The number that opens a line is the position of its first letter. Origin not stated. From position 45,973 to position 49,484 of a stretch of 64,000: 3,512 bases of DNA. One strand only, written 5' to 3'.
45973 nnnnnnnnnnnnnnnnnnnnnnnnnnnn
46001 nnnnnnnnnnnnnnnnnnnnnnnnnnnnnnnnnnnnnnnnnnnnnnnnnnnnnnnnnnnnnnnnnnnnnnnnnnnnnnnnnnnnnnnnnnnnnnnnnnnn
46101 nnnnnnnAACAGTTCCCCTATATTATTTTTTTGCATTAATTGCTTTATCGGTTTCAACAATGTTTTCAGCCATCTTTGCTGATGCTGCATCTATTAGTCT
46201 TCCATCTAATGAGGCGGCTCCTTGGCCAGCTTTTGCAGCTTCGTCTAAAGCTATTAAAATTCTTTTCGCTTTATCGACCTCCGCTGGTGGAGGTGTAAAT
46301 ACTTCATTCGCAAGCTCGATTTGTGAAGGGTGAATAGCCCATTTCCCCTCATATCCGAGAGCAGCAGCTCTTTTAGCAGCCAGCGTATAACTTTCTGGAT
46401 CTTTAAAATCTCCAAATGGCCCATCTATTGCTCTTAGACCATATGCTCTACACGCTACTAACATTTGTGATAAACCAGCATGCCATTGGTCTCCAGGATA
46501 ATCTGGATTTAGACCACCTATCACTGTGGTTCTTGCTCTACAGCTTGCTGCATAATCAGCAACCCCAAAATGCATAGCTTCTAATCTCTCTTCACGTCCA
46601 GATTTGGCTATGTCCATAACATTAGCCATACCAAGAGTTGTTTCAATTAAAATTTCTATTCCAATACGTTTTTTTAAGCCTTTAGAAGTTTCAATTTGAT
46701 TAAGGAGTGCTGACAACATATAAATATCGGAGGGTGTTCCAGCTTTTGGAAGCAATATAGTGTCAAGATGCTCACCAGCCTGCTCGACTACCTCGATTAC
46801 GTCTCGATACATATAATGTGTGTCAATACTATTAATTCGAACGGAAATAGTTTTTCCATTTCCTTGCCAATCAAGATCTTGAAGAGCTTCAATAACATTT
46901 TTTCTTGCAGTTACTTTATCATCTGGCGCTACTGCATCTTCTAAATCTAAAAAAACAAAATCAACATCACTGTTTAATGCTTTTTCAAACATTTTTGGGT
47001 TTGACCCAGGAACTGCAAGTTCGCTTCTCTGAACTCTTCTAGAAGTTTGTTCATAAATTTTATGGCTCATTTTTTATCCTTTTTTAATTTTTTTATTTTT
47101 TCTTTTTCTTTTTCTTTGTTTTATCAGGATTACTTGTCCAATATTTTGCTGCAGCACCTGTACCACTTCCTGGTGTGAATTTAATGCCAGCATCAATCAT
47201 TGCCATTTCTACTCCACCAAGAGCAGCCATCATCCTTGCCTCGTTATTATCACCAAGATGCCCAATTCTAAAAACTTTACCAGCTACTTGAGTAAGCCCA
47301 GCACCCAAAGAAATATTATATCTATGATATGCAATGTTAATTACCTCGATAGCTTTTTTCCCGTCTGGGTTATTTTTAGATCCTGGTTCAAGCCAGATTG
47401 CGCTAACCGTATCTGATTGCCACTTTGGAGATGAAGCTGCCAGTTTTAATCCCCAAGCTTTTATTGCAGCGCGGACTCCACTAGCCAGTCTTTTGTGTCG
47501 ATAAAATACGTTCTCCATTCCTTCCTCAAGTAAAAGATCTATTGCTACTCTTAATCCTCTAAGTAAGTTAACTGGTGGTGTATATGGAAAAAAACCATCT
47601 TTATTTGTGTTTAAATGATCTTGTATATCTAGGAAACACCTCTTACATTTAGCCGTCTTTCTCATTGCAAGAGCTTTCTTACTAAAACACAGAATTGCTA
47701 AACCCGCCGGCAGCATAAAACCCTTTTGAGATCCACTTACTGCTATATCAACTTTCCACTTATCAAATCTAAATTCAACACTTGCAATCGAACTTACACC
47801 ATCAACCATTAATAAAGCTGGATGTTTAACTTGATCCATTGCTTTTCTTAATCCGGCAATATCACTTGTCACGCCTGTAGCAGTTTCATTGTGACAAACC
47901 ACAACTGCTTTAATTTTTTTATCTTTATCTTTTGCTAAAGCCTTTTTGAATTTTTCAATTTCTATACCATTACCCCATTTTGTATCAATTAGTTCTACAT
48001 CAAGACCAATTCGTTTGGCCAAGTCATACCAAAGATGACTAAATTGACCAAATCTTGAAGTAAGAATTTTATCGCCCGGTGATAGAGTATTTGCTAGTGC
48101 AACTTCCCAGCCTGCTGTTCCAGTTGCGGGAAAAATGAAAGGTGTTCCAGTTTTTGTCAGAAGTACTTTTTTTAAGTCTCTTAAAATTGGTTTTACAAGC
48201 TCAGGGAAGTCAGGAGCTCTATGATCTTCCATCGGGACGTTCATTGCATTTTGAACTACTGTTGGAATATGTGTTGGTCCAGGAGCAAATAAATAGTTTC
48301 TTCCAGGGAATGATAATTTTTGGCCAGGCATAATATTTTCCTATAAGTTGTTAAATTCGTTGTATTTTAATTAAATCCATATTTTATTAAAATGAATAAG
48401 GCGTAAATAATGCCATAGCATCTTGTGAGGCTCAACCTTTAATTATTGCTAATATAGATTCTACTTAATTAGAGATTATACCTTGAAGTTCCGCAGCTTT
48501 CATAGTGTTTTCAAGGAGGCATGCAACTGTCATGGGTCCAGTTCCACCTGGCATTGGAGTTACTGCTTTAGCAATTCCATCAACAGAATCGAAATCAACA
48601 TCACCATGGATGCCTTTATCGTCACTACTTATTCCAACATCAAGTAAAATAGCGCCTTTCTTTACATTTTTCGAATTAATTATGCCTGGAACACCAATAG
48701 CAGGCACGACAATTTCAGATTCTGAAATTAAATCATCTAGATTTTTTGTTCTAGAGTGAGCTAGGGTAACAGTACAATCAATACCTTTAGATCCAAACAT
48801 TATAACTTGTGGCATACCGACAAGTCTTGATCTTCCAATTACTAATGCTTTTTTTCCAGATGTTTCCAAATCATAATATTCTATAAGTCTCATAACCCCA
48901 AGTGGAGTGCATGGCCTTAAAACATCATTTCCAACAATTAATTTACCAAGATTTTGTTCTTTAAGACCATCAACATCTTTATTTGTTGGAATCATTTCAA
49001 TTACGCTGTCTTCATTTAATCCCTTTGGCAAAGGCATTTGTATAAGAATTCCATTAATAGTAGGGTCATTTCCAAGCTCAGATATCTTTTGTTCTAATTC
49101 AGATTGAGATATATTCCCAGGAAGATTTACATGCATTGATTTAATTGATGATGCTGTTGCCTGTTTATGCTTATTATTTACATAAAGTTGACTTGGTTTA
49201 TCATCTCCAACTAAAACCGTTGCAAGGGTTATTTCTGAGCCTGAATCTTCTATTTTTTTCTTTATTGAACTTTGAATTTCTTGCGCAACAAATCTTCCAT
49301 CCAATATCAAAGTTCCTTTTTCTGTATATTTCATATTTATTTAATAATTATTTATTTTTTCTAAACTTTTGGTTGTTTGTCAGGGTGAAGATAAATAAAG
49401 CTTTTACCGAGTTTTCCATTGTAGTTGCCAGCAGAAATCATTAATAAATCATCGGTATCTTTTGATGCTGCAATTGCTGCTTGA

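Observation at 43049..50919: Complete serine-cycle/C1 module (ygfA-ftr-folD-sga-mcl-mtkA-mtkB-hprA) on one strand, with visibly higher GC than its surroundings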

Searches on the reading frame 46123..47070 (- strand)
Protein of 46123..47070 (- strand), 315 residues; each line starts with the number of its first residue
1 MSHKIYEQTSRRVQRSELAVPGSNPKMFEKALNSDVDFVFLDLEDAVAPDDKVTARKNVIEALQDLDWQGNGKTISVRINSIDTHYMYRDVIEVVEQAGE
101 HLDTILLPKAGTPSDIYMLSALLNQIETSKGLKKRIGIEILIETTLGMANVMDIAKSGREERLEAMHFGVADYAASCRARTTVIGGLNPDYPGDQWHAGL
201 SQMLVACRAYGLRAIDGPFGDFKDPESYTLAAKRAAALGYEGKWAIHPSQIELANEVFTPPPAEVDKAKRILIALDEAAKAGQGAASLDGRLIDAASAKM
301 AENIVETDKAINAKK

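Call 3: search_protein_families(library=ncbifam, proteins=[window:46123-47070:-], max_evalue=0.00001)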
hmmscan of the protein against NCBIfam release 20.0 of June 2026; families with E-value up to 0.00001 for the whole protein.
window:46123-47070:- (315 aa): 4 families
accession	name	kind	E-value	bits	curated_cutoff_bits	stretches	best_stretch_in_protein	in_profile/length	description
TIGR01588.1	citE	equivalog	8.8e-49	166.1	443.4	1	12-310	1-285/288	citrate (pro-3S)-lyase subunit beta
NF038242.1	RipC_Ccl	equivalog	1.7e-47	162.2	375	1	15-306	2-266/268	itaconate degradation C-C-lyase RipC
NF041626.1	malyCoAlyase_Halo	equivalog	1.4e-40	139.3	500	1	26-314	20-319/340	L-malyl-CoA/beta-methylmalyl-CoA lyase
NF041315.1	malate_syn_AceB_Halo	equivalog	1.1e-13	50.6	780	1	41-263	44-272/429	malate synthase AceB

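Call 4: search_protein_families(library=pfam, proteins=[window:46123-47070:-], max_evalue=0.00001)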
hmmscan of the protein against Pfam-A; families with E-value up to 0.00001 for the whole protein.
window:46123-47070:- (315 aa): 3 families
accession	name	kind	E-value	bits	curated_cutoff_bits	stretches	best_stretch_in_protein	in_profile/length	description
PF03328.21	HpcH_HpaI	-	1.5e-35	122.9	25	1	16-248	2-221/221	HpcH/HpaI aldolase/citrate lyase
PF15617.12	C-C_Bond_Lyase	-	2.2e-10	40.7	28.4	0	19-127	12-124/320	C-C_Bond_Lyase of the TIM-Barrel fold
PF22484.2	DUF6986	-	7.9e-09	35.3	27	1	95-178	155-246/408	Domain of unknown function (DUF6986)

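Call 45: search_solved_structures(query=window:46123-47070:-, show_alignments=1)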
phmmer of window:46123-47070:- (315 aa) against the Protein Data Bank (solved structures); distinct sequences matched with E-value up to 0.001: 16.
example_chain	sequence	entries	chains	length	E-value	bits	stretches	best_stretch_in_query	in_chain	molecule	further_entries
5ugr_A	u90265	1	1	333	5e-120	403.2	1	1-314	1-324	Malyl-CoA lyase/beta-methylmalyl-CoA lyase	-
4l9y_A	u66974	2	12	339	2.8e-85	289.2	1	4-311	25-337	Malyl-CoA lyase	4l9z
4l7z_A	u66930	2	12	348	1.8e-43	152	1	34-311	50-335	HpcH/HpaI aldolase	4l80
6kin_A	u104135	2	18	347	2.3e-41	145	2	188-311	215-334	HpcH/HpaI aldolase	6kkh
5vxc_A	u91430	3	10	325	7.5e-32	113.8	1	14-311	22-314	Citrate lyase subunit beta-like protein, mitochondrial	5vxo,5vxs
3qll_A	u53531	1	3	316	3.7e-25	91.8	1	14-305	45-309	Citrate lyase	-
1sgj_A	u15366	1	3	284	1.7e-24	89.7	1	14-301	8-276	citrate lyase, beta subunit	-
9nzb_A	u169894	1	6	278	1.6e-17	66.8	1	10-306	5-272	Acyl-CoA lyase beta chain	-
8khl_A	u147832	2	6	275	2.4e-17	66.2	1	10-306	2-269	Probable acyl-CoA lyase beta chain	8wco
6aq4_A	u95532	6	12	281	1.7e-16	63.4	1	13-304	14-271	Citrate lyase subunit beta-like protein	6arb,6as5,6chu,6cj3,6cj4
1z6k_A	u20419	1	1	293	3.7e-16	62.3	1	18-304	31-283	Citrate Lyase beta subunit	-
1u5h_A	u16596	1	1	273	2.9e-14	56.1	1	19-304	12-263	citE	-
1u5v_A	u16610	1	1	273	3e-14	56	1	19-304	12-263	citE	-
3r4i_A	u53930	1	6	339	2.7e-13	52.9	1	40-278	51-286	Citrate Lyase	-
3qqw_A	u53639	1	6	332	2e-11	46.8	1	40-299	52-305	Putative citrate lyase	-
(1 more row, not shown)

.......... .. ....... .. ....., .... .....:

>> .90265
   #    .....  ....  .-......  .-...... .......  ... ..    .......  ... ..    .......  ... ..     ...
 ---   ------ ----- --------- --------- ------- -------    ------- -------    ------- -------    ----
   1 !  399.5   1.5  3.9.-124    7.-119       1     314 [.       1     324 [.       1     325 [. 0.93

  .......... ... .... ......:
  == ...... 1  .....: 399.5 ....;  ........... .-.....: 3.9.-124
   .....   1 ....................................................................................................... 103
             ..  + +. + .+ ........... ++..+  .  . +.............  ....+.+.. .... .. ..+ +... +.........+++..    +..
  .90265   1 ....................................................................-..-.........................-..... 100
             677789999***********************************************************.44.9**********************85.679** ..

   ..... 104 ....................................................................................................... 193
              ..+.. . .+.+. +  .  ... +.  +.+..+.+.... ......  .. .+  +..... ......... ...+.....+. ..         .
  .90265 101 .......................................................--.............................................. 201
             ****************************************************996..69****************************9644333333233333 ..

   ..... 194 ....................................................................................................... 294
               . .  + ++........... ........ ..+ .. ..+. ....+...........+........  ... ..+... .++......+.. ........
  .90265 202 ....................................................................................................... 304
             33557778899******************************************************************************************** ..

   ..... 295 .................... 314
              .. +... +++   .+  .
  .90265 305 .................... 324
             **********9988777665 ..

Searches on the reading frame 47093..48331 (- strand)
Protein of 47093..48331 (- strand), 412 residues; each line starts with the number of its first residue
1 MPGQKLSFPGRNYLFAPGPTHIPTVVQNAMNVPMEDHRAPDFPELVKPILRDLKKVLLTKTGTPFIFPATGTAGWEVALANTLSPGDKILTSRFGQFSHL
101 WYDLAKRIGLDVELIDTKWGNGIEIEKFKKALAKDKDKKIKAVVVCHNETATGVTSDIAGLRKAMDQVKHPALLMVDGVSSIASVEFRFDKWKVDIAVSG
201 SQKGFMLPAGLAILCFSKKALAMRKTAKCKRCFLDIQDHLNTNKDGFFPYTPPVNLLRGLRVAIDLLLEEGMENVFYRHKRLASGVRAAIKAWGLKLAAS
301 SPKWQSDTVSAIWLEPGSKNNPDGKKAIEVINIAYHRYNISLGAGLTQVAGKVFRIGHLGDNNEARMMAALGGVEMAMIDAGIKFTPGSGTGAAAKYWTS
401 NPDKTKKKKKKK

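Call 3: search_protein_families(library=ncbifam, proteins=[window:47093-48331:-], max_evalue=0.00001)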
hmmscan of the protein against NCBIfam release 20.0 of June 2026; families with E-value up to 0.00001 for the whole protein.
window:47093-48331:- (412 aa): 9 families
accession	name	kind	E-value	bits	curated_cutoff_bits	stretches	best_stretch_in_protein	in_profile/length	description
NF045640.1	AspGlyoxATaseBhcA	equivalog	2.9e-168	559.8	650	1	11-407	4-393/395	L-aspartate--glyoxylate aminotransferase BhcA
NF046070.1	PyrdoxPyrvTramin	equivalog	4.1e-48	164.1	600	1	16-365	10-350/369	pyridoxamine--pyruvate transaminase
TIGR03301.1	PhnW-AepZ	equivalog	3.6e-37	128.6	360.8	1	13-370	1-347/355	2-aminoethylphosphonate aminotransferase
NF010006.0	PRK13479.1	equivalog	3e-24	85.8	296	1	12-383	6-366/369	2-aminoethylphosphonate--pyruvate transaminase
TIGR02326.1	transamin_PhnW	equivalog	6.9e-22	78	400.8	1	13-378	5-360/363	2-aminoethylphosphonate--pyruvate transaminase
TIGR01979.1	sufS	subfamily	1e-09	37.8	475.1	1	80-284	102-305/403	SufS family cysteine desulfurase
TIGR01364.1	serC_1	equivalog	7.2e-08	31.7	443.6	1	32-271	33-256/358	phosphoserine transaminase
NF003764.0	PRK05355.1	equivalog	1.7e-07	30.5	253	1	30-231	34-219/357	3-phosphoserine/phosphohydroxythreonine transaminase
TIGR01977.1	am_tr_V_EF2568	hypoth_equivalog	2.3e-07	30.1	377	1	52-219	52-215/376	cysteine desulfurase family protein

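Call 4: search_protein_families(library=pfam, proteins=[window:47093-48331:-], max_evalue=0.00001)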
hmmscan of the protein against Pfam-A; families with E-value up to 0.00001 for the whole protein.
window:47093-48331:- (412 aa): 1 family
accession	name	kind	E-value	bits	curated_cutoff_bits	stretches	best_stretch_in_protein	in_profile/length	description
PF00266.25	Aminotran_5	-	5.2e-25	88.6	21.5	1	37-294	36-295/371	Aminotransferase class-V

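Call 46: search_solved_structures(query=window:47093-48331:-, show_alignments=0)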
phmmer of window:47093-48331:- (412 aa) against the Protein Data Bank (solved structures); distinct sequences matched with E-value up to 0.001: 37.
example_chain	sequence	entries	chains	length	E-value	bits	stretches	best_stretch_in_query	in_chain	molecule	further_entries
6pk1_A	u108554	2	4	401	4.1e-126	424.5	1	8-398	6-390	Serine--glyoxylate aminotransferase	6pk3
1vjo_A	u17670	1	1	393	3.7e-42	148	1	6-365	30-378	alanine--glyoxylate aminotransferase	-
2dr1_A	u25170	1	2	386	3.7e-40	141.4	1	13-361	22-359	386aa long hypothetical serine aminotransferase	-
3isl_A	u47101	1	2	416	4.3e-39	137.9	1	7-389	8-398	Purine catabolism protein pucG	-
2huf_A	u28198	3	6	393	9.9e-37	130.1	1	12-365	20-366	Alanine glyoxylate aminotransferase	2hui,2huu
1j04_A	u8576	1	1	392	3e-36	128.5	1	6-363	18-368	alanine--glyoxylate aminotransferase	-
4cbs_A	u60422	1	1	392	3.6e-36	128.3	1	6-363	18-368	SERINE--PYRUVATE AMINOTRANSFERASE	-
4cbr_A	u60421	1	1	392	5.5e-36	127.7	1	6-363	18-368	SERINE--PYRUVATE AMINOTRANSFERASE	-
3zrp_A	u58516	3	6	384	8.2e-36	127.1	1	37-392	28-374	SERINE-PYRUVATE AMINOTRANSFERASE (AGXT)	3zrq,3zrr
2bkw_A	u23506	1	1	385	2.3e-35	125.6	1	14-360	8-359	ALANINE-GLYOXYLATE AMINOTRANSFERASE 1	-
2yob_A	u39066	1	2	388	2.5e-35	125.5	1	6-363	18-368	SERINE--PYRUVATE AMINOTRANSFERASE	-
5f9s_A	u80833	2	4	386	2.5e-35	125.5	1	6-363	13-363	Serine--pyruvate aminotransferase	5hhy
1h0c_A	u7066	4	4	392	2.7e-35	125.4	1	6-363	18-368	SERINE--GLYOXYLATE AMINOTRANSFERASE | Serine--pyruvate aminotransferase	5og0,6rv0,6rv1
4kxk_A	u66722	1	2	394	2.7e-35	125.4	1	6-363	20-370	Serine--pyruvate aminotransferase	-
4kyo_A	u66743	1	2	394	2.7e-35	125.4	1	6-363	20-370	Serine-pyruvate aminotransferase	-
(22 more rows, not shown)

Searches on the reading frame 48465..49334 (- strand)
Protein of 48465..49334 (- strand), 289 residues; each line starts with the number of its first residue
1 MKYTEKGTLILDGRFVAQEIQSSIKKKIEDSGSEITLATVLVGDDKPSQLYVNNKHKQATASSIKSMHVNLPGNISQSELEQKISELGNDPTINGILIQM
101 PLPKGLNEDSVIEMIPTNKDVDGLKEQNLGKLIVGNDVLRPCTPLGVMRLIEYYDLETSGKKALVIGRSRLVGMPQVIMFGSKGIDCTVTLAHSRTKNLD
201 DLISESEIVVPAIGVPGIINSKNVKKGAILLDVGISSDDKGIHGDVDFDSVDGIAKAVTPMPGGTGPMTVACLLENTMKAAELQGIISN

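Call 3: search_protein_families(library=ncbifam, proteins=[window:48465-49334:-], max_evalue=0.00001)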
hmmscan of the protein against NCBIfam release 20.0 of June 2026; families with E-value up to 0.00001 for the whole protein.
window:48465-49334:- (289 aa): 30 families (the best 25 are shown)
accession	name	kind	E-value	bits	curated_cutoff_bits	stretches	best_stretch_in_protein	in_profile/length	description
NF010781.0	PRK14184.1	equivalog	5.2e-87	291.6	438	1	9-280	2-279/286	bifunctional 5,10-methylene-tetrahydrofolate dehydrogenase/ 5,10-methylene-tetrahydrofolate cyclohydrolase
NF010785.0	PRK14188.1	subfamily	2e-83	279.8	396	1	9-282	4-287/297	bifunctional methylenetetrahydrofolate dehydrogenase/methenyltetrahydrofolate cyclohydrolase FolD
NF008058.0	PRK10792.1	equivalog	2.1e-82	276.3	355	1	10-282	5-280/285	bifunctional methylenetetrahydrofolate dehydrogenase/methenyltetrahydrofolate cyclohydrolase FolD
NF010775.0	PRK14178.1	equivalog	3.4e-82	275.8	465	1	10-284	2-274/279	bifunctional methylenetetrahydrofolate dehydrogenase/methenyltetrahydrofolate cyclohydrolase FolD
NF010783.0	PRK14186.1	equivalog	2.6e-81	273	333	1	9-280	3-281/297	bifunctional methylenetetrahydrofolate dehydrogenase/methenyltetrahydrofolate cyclohydrolase FolD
NF010789.1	PRK14193.1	equivalog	8.3e-81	271.3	401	1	9-282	3-279/281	bifunctional methylenetetrahydrofolate dehydrogenase/methenyltetrahydrofolate cyclohydrolase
NF010786.0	PRK14189.1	subfamily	1.6e-80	270.2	421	1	9-282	4-279/285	bifunctional methylenetetrahydrofolate dehydrogenase/methenyltetrahydrofolate cyclohydrolase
NF010787.0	PRK14191.1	equivalog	1.3e-79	267.3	423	1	10-284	3-280/285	bifunctional methylenetetrahydrofolate dehydrogenase/methenyltetrahydrofolate cyclohydrolase FolD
NF010776.0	PRK14179.1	equivalog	1.6e-78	263.7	445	1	9-282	3-279/284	bifunctional methylenetetrahydrofolate dehydrogenase/methenyltetrahydrofolate cyclohydrolase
NF010766.0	PRK14169.1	equivalog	2.2e-76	257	450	1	10-281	4-277/283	bifunctional methylenetetrahydrofolate dehydrogenase/methenyltetrahydrofolate cyclohydrolase FolD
NF010784.0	PRK14187.1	equivalog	2.3e-76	256.8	486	1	8-287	3-290/300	bifunctional methylenetetrahydrofolate dehydrogenase/methenyltetrahydrofolate cyclohydrolase FolD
NF010773.0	PRK14176.1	equivalog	1.2e-74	251.3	437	1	5-282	5-284/287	bifunctional 5,10-methylene-tetrahydrofolate dehydrogenase/ 5,10-methylene-tetrahydrofolate cyclohydrolase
NF010770.0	PRK14173.1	equivalog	1.5e-73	247.5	411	1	9-284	4-281/287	bifunctional 5,10-methylene-tetrahydrofolate dehydrogenase/ 5,10-methylene-tetrahydrofolate cyclohydrolase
NF010764.0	PRK14167.1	subfamily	1.6e-73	247.5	477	1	8-285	2-290/297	bifunctional 5,10-methylene-tetrahydrofolate dehydrogenase/ 5,10-methylene-tetrahydrofolate cyclohydrolase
NF010790.0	PRK14194.1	equivalog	4e-72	243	508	1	11-285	7-286/301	bifunctional methylenetetrahydrofolate dehydrogenase/methenyltetrahydrofolate cyclohydrolase FolD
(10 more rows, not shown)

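Call 4: search_protein_families(library=pfam, proteins=[window:48465-49334:-], max_evalue=0.00001)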
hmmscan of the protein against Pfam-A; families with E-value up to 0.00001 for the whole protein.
window:48465-49334:- (289 aa): 2 families
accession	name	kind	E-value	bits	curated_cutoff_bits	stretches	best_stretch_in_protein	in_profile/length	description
PF02882.25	THF_DHG_CYH_C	-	8.5e-55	184.9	27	1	126-283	2-158/160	Tetrahydrofolate dehydrogenase/cyclohydrolase, NAD(P)-binding domain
PF00763.28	THF_DHG_CYH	-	2.6e-33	115.2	32.8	1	11-122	1-115/115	Tetrahydrofolate dehydrogenase/cyclohydrolase, catalytic domain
